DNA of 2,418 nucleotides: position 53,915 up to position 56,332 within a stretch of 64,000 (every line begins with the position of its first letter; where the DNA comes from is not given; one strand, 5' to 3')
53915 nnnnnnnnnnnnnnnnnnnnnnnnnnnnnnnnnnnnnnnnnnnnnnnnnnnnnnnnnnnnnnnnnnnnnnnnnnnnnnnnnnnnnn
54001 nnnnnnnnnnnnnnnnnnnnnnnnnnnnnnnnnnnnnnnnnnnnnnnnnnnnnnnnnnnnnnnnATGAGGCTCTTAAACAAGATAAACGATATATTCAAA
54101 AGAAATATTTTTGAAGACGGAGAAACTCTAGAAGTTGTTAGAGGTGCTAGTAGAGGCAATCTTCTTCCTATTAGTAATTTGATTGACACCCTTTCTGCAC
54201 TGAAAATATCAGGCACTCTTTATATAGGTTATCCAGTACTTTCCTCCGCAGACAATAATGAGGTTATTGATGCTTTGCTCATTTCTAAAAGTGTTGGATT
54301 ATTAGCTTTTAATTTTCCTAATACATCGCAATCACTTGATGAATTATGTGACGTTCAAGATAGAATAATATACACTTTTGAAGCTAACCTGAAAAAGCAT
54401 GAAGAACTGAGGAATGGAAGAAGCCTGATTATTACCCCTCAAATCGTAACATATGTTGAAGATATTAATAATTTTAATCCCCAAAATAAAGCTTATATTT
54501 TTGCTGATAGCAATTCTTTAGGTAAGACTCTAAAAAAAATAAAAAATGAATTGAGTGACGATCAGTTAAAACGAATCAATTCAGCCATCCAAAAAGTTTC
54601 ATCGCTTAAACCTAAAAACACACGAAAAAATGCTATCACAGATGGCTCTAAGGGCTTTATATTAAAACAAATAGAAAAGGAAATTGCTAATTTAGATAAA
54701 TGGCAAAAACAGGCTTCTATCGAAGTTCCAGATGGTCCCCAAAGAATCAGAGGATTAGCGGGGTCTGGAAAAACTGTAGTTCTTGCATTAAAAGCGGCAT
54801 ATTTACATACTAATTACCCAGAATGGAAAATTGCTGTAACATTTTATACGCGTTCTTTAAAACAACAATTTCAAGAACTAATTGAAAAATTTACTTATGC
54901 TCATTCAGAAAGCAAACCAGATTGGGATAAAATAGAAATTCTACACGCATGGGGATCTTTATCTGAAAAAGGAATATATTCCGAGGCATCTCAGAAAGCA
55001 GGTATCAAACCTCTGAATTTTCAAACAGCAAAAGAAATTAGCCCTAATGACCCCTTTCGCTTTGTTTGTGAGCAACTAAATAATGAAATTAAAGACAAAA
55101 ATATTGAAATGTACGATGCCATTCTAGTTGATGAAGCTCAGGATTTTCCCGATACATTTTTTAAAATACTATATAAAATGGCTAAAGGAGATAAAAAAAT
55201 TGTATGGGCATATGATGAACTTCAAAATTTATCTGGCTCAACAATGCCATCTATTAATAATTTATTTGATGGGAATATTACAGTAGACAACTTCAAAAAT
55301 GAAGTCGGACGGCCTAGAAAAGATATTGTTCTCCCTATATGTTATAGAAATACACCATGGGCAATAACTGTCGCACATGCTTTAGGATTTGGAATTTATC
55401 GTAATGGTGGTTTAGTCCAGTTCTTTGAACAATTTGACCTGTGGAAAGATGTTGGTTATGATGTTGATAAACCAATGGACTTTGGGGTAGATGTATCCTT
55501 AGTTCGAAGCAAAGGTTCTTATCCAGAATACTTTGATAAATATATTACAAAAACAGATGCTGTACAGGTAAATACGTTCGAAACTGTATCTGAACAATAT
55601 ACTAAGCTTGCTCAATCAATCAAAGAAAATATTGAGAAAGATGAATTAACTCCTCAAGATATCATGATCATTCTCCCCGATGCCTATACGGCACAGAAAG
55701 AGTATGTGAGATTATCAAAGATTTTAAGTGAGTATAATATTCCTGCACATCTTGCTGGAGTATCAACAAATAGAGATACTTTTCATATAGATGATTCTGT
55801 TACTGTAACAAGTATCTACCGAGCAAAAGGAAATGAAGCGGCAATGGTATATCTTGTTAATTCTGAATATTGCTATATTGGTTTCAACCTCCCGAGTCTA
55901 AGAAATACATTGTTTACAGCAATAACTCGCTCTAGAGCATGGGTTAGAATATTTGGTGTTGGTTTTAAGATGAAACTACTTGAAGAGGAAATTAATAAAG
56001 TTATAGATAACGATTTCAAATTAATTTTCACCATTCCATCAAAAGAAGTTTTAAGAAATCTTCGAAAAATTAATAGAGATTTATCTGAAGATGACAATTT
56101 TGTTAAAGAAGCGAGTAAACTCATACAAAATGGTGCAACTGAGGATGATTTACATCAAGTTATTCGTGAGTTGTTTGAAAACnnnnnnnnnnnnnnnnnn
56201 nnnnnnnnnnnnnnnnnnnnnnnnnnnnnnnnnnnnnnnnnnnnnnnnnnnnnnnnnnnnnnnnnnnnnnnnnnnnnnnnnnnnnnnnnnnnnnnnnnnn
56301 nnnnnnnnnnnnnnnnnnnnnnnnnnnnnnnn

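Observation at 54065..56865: Translationally coupled SF1 helicase + DUF2290-like two-gene cassette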

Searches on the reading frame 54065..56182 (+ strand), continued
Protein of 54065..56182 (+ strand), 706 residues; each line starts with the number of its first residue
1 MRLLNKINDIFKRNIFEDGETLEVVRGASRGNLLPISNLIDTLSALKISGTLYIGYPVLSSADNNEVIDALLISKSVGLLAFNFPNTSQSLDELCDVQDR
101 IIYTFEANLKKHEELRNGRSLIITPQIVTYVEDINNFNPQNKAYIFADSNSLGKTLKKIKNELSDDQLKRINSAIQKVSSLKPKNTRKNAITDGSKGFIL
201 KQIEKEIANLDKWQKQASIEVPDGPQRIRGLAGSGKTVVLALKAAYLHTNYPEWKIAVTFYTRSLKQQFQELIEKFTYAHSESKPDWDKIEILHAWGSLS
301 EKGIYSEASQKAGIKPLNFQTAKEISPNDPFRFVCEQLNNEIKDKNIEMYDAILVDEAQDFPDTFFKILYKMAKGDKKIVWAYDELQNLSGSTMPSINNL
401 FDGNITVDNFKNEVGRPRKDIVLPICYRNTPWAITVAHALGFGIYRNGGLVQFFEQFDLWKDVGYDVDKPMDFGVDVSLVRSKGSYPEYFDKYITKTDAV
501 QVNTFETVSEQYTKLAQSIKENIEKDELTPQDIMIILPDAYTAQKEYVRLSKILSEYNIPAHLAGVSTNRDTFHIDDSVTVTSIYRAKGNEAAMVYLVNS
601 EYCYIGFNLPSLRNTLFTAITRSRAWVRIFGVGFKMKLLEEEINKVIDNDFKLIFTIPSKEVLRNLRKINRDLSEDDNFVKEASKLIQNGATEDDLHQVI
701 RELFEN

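Call 82: get_annotated_region(hit=H48, flank=2500)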
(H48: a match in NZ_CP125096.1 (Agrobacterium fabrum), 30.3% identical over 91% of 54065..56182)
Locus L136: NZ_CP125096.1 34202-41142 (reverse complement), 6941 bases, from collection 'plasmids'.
description: Agrobacterium fabrum strain N33/94 plasmid pAtN33_94, complete sequence
organism: Agrobacterium fabrum (NCBI taxid 1176649)
taxonomy: Bacteria; Pseudomonadota; Alphaproteobacteria; Hyphomicrobiales; Rhizobiaceae; Agrobacterium; Agrobacterium fabrum
host: -; source: Raspberry,cell culture; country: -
typing (MOB-suite, as given by PLSDB): conjugative; relaxase MOBQ; mating-pair formation MPF_T
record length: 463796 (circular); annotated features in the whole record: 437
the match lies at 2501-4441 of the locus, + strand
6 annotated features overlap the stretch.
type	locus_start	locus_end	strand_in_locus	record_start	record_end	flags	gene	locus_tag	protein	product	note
CDS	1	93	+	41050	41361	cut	-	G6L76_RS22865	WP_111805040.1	hypothetical protein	-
CDS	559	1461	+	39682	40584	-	-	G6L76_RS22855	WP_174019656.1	alpha/beta hydrolase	-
CDS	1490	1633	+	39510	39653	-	-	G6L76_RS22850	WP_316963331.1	helix-turn-helix domain-containing protein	-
CDS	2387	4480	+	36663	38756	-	-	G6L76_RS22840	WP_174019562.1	ATP-binding domain-containing protein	-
CDS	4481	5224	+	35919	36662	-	-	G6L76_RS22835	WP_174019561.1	DUF2290 domain-containing protein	-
CDS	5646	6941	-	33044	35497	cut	-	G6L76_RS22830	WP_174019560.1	AAA family ATPase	GO:0006302 - double-strand break repair [Evidence IEA]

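Call 83: get_annotated_region(hit=H52, flank=2500)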
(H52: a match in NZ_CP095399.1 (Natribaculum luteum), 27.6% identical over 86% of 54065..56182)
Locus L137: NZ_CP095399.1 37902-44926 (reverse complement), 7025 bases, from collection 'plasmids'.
description: Natribaculum luteum strain IBRC-M 10912 plasmid unnamed2, complete sequence
organism: Natribaculum luteum (NCBI taxid 1586232)
taxonomy: Archaea; Euryarchaeota; Halobacteria; Halobacteriales; Natrialbaceae; Natribaculum; Natribaculum luteum
host: -; source: cell culture,brine; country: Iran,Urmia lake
typing (MOB-suite, as given by PLSDB): non-mobilizable; mating-pair formation MPF_T
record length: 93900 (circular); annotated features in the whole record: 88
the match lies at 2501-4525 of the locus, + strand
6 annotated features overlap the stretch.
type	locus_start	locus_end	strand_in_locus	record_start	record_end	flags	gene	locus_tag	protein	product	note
CDS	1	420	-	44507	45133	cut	-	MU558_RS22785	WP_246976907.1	hypothetical protein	-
CDS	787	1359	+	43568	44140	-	-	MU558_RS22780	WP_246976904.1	hypothetical protein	-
CDS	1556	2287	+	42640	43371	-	-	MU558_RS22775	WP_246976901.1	hypothetical protein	-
CDS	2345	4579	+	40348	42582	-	-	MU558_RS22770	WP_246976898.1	hypothetical protein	-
CDS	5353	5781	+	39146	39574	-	-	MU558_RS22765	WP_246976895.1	DUF6884 domain-containing protein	-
CDS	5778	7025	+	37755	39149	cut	-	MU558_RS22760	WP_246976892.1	GIY-YIG nuclease family protein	-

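Call 84: get_annotated_region(hit=H58, flank=2500)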
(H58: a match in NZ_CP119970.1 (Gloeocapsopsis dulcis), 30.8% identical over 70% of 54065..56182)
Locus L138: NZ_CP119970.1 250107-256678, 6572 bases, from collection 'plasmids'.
description: Gloeocapsopsis dulcis strain AAB1 plasmid unnamed1, complete sequence
organism: Gloeocapsopsis dulcis (NCBI taxid 2859516)
taxonomy: Bacteria; Cyanobacteriota; Cyanophyceae; Chroococcales; Chroococcaceae; Gloeocapsopsis; Gloeocapsopsis dulcis
host: -; source: Dried cell culture,Desert, underside of quartz rock; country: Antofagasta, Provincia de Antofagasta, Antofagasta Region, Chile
typing (MOB-suite, as given by PLSDB): non-mobilizable; replicon rep_cluster_1633
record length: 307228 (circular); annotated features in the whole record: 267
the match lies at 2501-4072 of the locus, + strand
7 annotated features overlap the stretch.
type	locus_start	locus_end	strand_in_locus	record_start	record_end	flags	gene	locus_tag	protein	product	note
CDS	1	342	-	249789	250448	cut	-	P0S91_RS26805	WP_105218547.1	HAD family hydrolase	-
CDS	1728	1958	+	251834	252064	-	-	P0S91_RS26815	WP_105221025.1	helix-turn-helix transcriptional regulator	-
CDS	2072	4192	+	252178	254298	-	-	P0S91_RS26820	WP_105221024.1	nuclease-related domain-containing DEAD/DEAH box helicase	-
CDS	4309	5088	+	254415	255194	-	-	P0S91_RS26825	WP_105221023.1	ParA family protein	-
CDS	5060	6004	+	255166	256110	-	-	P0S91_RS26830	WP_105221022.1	ParB/RepB/Spo0J family partition protein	GO:0007059 - chromosome segregation [Evidence IEA]; GO:0000910 - cytokinesis [Evidence IEA]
CDS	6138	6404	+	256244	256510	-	-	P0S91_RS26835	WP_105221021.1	hypothetical protein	-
CDS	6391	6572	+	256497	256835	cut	-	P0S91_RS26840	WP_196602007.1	hypothetical protein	-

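Call 85: get_annotated_region(hit=H59, flank=2500)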
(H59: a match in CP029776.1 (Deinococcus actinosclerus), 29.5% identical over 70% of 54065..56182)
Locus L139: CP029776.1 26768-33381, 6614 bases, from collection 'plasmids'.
description: Deinococcus actinosclerus strain SJTR plasmid unnamed2, complete sequence
organism: Deinococcus actinosclerus (NCBI taxid 1768108)
taxonomy: Bacteria; Deinococcota; Deinococci; Deinococcales; Deinococcaceae; Deinococcus; Deinococcus actinosclerus
host: -; source: mixed culture,wastewater; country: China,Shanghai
typing (MOB-suite, as given by PLSDB): non-mobilizable
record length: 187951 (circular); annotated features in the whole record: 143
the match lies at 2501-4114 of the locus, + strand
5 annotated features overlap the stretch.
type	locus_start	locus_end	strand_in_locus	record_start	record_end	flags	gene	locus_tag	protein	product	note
CDS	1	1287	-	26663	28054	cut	-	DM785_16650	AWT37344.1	Replication initiator protein A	-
CDS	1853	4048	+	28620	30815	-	-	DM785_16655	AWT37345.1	NERD domain protein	-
CDS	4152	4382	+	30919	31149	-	-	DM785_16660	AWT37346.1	hypothetical protein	-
CDS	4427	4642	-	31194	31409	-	-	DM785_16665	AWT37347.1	hypothetical protein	-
CDS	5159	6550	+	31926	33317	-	-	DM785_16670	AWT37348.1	hypothetical protein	-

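Call 86: get_annotated_region(hit=H61, flank=2500)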
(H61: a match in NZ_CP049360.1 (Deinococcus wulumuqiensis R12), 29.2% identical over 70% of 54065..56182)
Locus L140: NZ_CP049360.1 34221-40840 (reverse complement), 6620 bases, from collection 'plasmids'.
description: Deinococcus wulumuqiensis R12 plasmid unnamed3, complete sequence
organism: Deinococcus wulumuqiensis R12 (NCBI taxid 1288484)
taxonomy: Bacteria; Deinococcota; Deinococci; Deinococcales; Deinococcaceae; Deinococcus; Deinococcus wulumuqiensis; Deinococcus wulumuqiensis R12
host: -; source: cell culture,soil; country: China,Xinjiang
typing (MOB-suite, as given by PLSDB): non-mobilizable
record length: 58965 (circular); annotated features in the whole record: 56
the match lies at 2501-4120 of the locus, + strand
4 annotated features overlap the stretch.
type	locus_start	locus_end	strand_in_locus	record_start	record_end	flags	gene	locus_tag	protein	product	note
CDS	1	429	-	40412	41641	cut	-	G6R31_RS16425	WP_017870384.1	DUF790 family protein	-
CDS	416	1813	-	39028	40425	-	-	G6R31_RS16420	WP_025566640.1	DEAD/DEAH box helicase family protein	-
CDS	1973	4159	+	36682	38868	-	-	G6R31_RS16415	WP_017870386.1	nuclease-related domain-containing DEAD/DEAH box helicase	-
CDS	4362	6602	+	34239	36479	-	-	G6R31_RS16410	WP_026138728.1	3'-5' exonuclease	-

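Call 87: get_annotated_region(hit=H64, flank=2500)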
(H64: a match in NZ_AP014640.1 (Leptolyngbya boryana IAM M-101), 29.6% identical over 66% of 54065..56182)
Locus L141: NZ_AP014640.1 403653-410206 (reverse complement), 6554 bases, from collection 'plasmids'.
description: Leptolyngbya boryana IAM M-101 plasmid pLBX
organism: Leptolyngbya boryana IAM M-101 (NCBI taxid 411966)
taxonomy: Bacteria; Cyanobacteriota; Cyanophyceae; Leptolyngbyales; Leptolyngbyaceae; Leptolyngbya; Leptolyngbya boryana; Leptolyngbya boryana IAM M-101
host: -; source: -; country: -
typing (MOB-suite, as given by PLSDB): non-mobilizable
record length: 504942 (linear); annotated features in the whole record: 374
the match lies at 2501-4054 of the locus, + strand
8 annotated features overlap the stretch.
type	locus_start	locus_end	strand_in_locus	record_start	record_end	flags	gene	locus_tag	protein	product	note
CDS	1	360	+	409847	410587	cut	istB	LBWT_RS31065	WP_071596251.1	IS21-like element helper ATPase IstB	-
CDS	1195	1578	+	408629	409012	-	-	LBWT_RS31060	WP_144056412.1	hypothetical protein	-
CDS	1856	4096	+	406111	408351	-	-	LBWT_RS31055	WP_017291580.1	nuclease-related domain-containing DEAD/DEAH box helicase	-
CDS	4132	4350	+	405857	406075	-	-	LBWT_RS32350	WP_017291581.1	hypothetical protein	-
CDS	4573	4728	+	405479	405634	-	-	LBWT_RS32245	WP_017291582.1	hypothetical protein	-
CDS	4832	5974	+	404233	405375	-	-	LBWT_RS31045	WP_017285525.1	IS4 family transposase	-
CDS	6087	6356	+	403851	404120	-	-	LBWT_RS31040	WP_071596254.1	hypothetical protein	-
CDS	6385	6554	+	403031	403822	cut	-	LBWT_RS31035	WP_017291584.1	endonuclease/exonuclease/phosphatase family protein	-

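Call 88: search_protein_families(library=pfam, proteins=[L137:2345-4576:+, L138:2072-4189:+, L139:1853-4045:+, L140:1973-4156:+, L141:1856-4093:+, L135:2390-4537:+, L136:2387-4477:+], max_evalue=0.1)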
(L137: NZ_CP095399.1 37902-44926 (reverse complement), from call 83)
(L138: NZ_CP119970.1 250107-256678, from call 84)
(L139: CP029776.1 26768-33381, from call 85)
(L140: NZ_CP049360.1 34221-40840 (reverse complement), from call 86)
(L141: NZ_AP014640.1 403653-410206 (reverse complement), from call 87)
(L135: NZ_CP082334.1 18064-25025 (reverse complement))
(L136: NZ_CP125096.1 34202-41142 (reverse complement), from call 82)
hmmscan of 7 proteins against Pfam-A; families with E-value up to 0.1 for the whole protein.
L137:2345-4576:+ (744 aa): 6 families
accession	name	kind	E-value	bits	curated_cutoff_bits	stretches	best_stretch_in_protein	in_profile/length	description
PF13401.12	AAA_22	-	0.0001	23.1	27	1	259-403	12-104/130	AAA domain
PF13538.12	UvrD_C_2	-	0.00015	22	27.4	1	634-695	2-51/52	UvrD-like helicase C-terminal domain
PF00580.27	UvrD-helicase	-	0.045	13.9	23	0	379-414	208-243/271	UvrD/REP helicase N-terminal domain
PF04851.21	ResIII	-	0.068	13.5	22.5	0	257-392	28-134/164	Type III restriction enzyme, res subunit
PF13361.12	UvrD_C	-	0.071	13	25.6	0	606-690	259-340/350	UvrD-like helicase C-terminal domain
PF25199.1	nSTAND_NTPase5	-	0.095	13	34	0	256-291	45-79/145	Novel STAND NTPase 5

L138:2072-4189:+ (706 aa): 6 families
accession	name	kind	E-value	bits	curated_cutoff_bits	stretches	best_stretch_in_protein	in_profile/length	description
PF13538.12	UvrD_C_2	-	9.5e-05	22.6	27.4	1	610-663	3-50/52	UvrD-like helicase C-terminal domain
PF13361.12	UvrD_C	-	0.00074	19.5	25.6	0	607-659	285-340/350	UvrD-like helicase C-terminal domain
PF13401.12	AAA_22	-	0.012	16.4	27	1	241-388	12-107/130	AAA domain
PF04851.21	ResIII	-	0.021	15.2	22.5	1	243-290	32-79/164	Type III restriction enzyme, res subunit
PF25199.1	nSTAND_NTPase5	-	0.024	14.9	34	1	237-270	44-76/145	Novel STAND NTPase 5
PF00580.27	UvrD-helicase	-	0.049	13.7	23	0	365-405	212-252/271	UvrD/REP helicase N-terminal domain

L139:1853-4045:+ (731 aa): 7 families
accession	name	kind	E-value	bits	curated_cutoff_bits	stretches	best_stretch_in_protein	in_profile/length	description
PF13538.12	UvrD_C_2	-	2.8e-08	33.9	27.4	1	641-691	2-51/52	UvrD-like helicase C-terminal domain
PF08378.17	NERD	-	5.4e-08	33.8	22.1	1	14-115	2-96/111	Nuclease-related domain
PF25199.1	nSTAND_NTPase5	-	0.0036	17.6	34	1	244-276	44-75/145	Novel STAND NTPase 5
PF00580.27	UvrD-helicase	-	0.033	14.3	23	0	240-298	12-72/271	UvrD/REP helicase N-terminal domain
PF13401.12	AAA_22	-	0.037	14.8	27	0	248-393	12-102/130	AAA domain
PF04851.21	ResIII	-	0.042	14.2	22.5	1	246-298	28-80/164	Type III restriction enzyme, res subunit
PF24883.2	NPHP3_N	-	0.093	13.4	24.8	0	246-296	27-73/164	Nephrocystin 3, N-terminal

L140:1973-4156:+ (728 aa): 6 families
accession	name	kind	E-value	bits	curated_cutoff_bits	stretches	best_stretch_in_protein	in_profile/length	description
PF08378.17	NERD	-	2.7e-10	41.2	22.1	1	14-115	2-96/111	Nuclease-related domain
PF13538.12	UvrD_C_2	-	1.1e-08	35.2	27.4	1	639-689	2-51/52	UvrD-like helicase C-terminal domain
PF25199.1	nSTAND_NTPase5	-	0.0022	18.3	34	1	242-275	44-76/145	Novel STAND NTPase 5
PF00580.27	UvrD-helicase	-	0.0051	17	23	0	238-294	12-70/271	UvrD/REP helicase N-terminal domain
PF04851.21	ResIII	-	0.018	15.4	22.5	1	244-302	28-88/164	Type III restriction enzyme, res subunit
PF13401.12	AAA_22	-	0.057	14.2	27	0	246-386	12-98/130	AAA domain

L141:1856-4093:+ (746 aa): 6 families
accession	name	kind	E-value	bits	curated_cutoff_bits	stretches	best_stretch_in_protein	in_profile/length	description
PF13538.12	UvrD_C_2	-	1.1e-10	41.7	27.4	1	644-693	3-51/52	UvrD-like helicase C-terminal domain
PF08378.17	NERD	-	3.2e-06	28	22.1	1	16-117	2-96/111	Nuclease-related domain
PF25199.1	nSTAND_NTPase5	-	0.005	17.1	34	1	247-279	44-75/145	Novel STAND NTPase 5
PF13020.12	NOV_C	-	0.05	14.1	22.1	0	19-92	1-68/91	Protein NO VEIN, C-terminal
PF00580.27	UvrD-helicase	-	0.056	13.5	23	0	240-283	9-54/271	UvrD/REP helicase N-terminal domain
PF09848.15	SLFN-g3_helicase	-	0.081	12.6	24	0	249-388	6-96/354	Schlafen group 3, DNA/RNA helicase domain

L135:2390-4537:+ (716 aa): 5 families
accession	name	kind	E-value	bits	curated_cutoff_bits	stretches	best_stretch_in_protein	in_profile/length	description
PF13538.12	UvrD_C_2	-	8.5e-10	38.8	27.4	1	587-637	2-51/52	UvrD-like helicase C-terminal domain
PF00580.27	UvrD-helicase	-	1.1e-05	25.8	23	1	212-314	3-104/271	UvrD/REP helicase N-terminal domain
PF04851.21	ResIII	-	0.00064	20.1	22.5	1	229-282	29-82/164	Type III restriction enzyme, res subunit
PF13361.12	UvrD_C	-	0.0051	16.7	25.6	1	565-638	265-346/350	UvrD-like helicase C-terminal domain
PF13245.12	AAA_19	-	0.011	16.4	25.1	1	219-393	7-130/134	AAA domain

L136:2387-4477:+ (697 aa): 6 families
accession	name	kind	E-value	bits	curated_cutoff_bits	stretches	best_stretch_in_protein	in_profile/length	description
PF13538.12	UvrD_C_2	-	3.4e-11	43.3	27.4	1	572-620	2-51/52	UvrD-like helicase C-terminal domain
PF00580.27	UvrD-helicase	-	5.3e-05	23.5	23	0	206-270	5-72/271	UvrD/REP helicase N-terminal domain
PF13401.12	AAA_22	-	0.011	16.4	27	0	221-354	12-102/130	AAA domain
PF01443.25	Viral_helicase1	-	0.014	15.7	21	0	573-621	178-227/228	Viral superfamily 1 RNA helicase core domain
PF13245.12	AAA_19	-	0.05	14.2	25.1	0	217-354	14-109/134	AAA domain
PF09848.15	SLFN-g3_helicase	-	0.07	12.8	24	0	219-350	6-93/354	Schlafen group 3, DNA/RNA helicase domain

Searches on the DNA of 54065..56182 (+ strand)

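Call 102: search_dna_similar(query=L133:2995-5822:+, collection=ecoli_genomes, mode=distant, max_rows=20, rows=spread)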
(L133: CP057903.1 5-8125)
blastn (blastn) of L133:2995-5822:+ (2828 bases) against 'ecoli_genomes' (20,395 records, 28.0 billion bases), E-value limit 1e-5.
Records with a match: 5; places in all: 5; records where one place covers at least 80% of the query: 3.
Genomes with a match: 5 of 5426; with a place that covers at least 80% of the query: 3. Places per genome that has any: lowest 1, median 1, highest 1. On chromosomes: 5 places; on plasmids: 0.
Best place of each record, by identity: 60-80% 5.
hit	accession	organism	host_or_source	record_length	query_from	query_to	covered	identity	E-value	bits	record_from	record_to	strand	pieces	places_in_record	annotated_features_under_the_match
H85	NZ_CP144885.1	Escherichia coli strain TC_EC10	Homo sapiens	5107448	18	2828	99%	72.8%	0e+0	1608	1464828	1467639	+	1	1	ATP-binding domain-containing protein | DUF2290 domain-containing protein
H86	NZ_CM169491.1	Escherichia coli strain EC10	Homo sapiens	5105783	18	2828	99%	72.8%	0e+0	1608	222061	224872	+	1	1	DEAD/DEAH box helicase | DUF2290 domain-containing protein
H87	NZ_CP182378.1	Escherichia coli strain Br_167_kylling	-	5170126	106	2828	96%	73.0%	0e+0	1590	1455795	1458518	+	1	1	DEAD/DEAH box helicase | DUF2290 domain-containing protein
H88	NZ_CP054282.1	Escherichia coli strain IDR1900005638-01-02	Homo sapiens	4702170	627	811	7%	69.7%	1e-11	82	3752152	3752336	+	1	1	DEAD/DEAH box helicase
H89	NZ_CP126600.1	Escherichia coli strain Ec1119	Carrots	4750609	627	811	7%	69.7%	1e-11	82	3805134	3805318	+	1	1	DEAD/DEAH box helicase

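Call 103: get_annotated_region(hit=H85, flank=9000)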
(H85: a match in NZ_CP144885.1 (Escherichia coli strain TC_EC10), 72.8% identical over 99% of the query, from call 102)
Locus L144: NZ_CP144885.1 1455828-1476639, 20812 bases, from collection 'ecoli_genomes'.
description: Escherichia coli strain TC_EC10 chromosome, complete genome
organism: Escherichia coli strain TC_EC10 (NCBI taxid 562)
replicon: chromosome; assembly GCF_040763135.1
host: Homo sapiens; source: Gut; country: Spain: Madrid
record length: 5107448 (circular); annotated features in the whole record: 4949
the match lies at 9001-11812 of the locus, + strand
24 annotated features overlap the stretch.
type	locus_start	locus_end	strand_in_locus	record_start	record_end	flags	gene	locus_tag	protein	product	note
CDS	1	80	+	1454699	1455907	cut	-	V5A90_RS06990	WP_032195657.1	site-specific integrase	-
CDS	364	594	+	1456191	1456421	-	-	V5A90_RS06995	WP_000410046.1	AlpA family transcriptional regulator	-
CDS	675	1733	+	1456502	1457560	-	-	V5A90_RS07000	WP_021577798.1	replication initiator protein A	-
CDS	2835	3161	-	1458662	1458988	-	-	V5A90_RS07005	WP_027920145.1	hypothetical protein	-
CDS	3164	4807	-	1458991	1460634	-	trbL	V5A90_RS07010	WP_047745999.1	P-type conjugative transfer protein TrbL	-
CDS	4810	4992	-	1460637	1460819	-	-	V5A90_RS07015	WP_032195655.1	hypothetical protein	-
CDS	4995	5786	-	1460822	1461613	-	trbJ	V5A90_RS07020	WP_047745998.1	P-type conjugative transfer protein TrbJ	-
CDS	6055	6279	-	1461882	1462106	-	-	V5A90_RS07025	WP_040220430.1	hypothetical protein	-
CDS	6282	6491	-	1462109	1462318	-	-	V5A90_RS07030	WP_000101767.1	TraC family protein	-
CDS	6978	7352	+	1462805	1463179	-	-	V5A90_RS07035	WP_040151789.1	CopG family transcriptional regulator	-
CDS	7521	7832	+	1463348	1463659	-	-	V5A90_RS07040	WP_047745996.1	addiction module antidote protein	-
CDS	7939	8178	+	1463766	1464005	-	-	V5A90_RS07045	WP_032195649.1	type I toxin-antitoxin system ptaRNA1 family toxin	-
CDS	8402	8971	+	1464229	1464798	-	-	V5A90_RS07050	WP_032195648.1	recombinase family protein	-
CDS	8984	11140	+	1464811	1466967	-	-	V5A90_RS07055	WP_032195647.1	ATP-binding domain-containing protein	-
CDS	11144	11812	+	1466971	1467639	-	-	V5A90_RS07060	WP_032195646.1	DUF2290 domain-containing protein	-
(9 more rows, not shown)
